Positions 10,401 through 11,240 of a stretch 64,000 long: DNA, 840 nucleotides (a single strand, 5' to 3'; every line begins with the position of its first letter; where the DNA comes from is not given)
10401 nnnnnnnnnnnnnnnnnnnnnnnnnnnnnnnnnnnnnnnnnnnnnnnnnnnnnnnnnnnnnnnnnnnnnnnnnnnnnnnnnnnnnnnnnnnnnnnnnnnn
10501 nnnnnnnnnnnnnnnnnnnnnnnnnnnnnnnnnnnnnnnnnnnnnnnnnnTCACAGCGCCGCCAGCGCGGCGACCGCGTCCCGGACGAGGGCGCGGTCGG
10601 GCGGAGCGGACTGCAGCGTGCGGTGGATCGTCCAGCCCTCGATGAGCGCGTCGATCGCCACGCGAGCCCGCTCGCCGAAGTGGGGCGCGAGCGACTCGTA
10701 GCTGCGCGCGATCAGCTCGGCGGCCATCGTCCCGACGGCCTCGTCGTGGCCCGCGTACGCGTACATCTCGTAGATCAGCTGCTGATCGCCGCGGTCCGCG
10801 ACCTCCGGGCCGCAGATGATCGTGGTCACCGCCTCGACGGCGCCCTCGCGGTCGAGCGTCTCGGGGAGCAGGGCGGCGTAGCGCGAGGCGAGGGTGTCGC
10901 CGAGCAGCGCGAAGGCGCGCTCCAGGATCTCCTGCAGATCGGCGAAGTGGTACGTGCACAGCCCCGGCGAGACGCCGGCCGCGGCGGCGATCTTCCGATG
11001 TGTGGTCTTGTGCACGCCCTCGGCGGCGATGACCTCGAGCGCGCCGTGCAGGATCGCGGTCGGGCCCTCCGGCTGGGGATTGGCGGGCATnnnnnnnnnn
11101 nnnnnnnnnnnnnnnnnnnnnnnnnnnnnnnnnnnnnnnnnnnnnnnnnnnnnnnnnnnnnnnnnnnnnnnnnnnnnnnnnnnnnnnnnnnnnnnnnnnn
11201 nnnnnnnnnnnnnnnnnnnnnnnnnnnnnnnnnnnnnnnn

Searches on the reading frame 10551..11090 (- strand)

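Call 33: search_protein_families(library=ncbifam, proteins=[window:10551-11090:-])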
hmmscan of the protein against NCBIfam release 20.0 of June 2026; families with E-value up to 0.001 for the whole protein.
window:10551-11090:- (179 aa): 7 families
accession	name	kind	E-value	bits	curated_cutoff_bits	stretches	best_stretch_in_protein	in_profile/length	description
TIGR03384.1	betaine_BetI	equivalog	1.5e-10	41.1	201.3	1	12-173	12-181/189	choline-binding transcriptional repressor BetI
NF001978.0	PRK00767.1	equivalog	2.1e-08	34.2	118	1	12-120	13-122/197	transcriptional regulator BetI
NF011572.0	PRK14996.1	equivalog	4.4e-06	26.7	144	1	12-68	12-68/192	TetR family transcriptional regulator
NF007949.0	PRK10668.1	equivalog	2.2e-05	24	271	1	11-63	14-66/216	multidrug efflux transporter transcriptional repressor AcrR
NF037937.1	septum_RefZ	equivalog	3.4e-05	23.8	180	1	12-61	3-52/195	forespore capture DNA-binding protein RefZ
NF051852.1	efflux_TF_MtrR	exception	3.5e-05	23.7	280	1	13-61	15-63/205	multidrug efflux system transcriptional repressor MtrR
NF053878.1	FATransRegFadRBac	equivalog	6.1e-05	22.9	200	1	12-61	7-56/190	fatty acid metabolism transcriptional regulator FadR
